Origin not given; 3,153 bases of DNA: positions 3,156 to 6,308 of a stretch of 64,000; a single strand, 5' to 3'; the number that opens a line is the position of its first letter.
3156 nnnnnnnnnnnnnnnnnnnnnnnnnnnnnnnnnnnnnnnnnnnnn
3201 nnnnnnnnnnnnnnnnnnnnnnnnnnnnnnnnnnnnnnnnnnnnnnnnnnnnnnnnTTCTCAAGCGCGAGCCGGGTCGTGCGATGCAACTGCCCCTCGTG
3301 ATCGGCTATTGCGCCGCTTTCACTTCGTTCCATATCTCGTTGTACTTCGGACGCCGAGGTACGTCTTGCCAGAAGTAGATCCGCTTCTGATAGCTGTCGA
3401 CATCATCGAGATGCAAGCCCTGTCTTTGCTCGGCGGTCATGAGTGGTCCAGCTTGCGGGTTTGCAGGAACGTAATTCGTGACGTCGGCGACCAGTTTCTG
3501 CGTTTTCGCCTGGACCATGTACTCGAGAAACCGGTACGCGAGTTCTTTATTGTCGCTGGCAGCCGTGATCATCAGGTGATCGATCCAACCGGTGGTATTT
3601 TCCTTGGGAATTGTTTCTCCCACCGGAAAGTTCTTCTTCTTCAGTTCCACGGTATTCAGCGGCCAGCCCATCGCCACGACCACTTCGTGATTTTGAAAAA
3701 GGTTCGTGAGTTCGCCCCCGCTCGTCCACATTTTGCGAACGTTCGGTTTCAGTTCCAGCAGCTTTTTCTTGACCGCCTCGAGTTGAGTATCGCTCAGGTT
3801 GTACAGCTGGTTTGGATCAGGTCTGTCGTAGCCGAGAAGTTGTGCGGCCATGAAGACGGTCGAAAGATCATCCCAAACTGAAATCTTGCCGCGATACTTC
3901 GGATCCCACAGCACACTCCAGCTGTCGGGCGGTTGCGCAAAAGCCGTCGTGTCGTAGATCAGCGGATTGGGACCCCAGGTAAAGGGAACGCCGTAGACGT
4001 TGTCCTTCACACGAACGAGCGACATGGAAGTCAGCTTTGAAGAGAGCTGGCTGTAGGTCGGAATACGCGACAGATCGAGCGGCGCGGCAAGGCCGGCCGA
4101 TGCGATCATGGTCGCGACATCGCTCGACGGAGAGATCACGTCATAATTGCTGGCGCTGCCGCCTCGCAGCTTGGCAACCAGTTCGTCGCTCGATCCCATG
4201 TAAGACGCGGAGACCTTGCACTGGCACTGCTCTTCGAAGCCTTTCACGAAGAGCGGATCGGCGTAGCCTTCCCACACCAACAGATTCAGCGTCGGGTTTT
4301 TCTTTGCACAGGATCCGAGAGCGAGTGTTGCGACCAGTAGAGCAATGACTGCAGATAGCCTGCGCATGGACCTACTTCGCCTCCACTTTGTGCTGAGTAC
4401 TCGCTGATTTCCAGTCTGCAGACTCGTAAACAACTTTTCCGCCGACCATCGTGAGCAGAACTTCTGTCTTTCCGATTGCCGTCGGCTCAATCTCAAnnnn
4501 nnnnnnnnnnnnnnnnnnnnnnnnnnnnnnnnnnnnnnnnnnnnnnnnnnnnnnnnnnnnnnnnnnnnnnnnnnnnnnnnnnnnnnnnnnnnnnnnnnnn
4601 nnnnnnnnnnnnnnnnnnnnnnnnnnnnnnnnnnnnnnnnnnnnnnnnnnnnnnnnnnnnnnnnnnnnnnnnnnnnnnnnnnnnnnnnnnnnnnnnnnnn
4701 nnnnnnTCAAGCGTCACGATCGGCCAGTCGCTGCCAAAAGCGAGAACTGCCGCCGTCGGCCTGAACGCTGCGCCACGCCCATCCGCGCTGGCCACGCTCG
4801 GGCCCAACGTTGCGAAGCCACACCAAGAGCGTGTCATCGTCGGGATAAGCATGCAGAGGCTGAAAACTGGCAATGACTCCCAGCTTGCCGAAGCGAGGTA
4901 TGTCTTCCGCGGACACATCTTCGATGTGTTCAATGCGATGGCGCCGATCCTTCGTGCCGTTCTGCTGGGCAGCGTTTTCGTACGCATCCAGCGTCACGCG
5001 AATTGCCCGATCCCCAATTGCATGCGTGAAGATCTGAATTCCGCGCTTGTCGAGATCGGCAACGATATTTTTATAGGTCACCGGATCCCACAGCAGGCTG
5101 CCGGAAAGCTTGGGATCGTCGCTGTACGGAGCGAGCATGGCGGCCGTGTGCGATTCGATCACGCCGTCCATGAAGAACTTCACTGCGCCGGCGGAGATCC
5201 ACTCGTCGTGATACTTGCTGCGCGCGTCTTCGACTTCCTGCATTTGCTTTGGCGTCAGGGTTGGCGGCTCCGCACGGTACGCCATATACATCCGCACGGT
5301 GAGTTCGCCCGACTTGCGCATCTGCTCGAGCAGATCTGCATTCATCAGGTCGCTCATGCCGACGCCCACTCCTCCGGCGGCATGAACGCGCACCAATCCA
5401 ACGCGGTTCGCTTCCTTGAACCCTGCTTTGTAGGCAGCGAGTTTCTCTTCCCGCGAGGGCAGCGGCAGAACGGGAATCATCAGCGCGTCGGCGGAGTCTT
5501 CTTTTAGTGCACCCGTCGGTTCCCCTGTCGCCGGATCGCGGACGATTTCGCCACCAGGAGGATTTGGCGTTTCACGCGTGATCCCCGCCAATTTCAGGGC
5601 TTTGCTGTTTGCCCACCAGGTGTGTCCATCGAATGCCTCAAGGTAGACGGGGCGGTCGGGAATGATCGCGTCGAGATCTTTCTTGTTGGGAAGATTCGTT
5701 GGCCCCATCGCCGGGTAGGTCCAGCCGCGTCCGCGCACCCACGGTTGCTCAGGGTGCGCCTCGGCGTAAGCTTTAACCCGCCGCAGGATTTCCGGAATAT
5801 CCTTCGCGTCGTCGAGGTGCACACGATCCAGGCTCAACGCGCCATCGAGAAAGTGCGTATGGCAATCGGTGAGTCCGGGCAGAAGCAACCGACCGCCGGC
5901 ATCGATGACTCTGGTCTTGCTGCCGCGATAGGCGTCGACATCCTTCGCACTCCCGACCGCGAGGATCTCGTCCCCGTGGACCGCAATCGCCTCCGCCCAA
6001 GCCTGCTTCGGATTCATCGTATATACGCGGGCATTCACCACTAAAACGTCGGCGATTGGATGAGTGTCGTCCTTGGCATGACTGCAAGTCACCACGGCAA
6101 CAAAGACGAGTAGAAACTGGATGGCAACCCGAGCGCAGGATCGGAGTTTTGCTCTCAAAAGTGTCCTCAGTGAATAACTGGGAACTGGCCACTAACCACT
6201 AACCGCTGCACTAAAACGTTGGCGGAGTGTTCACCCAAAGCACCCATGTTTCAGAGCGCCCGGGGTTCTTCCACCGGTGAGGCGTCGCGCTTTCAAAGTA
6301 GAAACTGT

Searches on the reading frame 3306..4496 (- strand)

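Call 32: search_protein_families(library=pfam, proteins=[window:3306-4496:-], max_evalue=0.00001)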
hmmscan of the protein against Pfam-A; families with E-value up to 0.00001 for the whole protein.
window:3306-4496:- (396 aa): 3 families
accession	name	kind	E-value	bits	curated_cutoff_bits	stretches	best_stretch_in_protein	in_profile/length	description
PF13416.11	SBP_bac_8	-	8.9e-35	121.3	27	1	84-350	3-266/279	Bacterial extracellular solute-binding protein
PF13343.11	SBP_bac_6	-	4.2e-21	76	24.6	1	124-349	17-222/245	Bacterial extracellular solute-binding protein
PF01547.30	SBP_bac_1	-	1.5e-16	61.8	26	1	81-334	12-307/307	Bacterial extracellular solute-binding protein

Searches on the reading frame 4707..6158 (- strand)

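Call 32: search_protein_families(library=pfam, proteins=[window:4707-6158:-], max_evalue=0.00001)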
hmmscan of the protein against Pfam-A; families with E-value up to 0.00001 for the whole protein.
window:4707-6158:- (483 aa): 1 family
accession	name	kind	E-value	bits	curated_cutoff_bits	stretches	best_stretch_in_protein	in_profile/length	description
PF07969.17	Amidohydro_3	-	3.1e-74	251.6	29.7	1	83-469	1-366/472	Amidohydrolase family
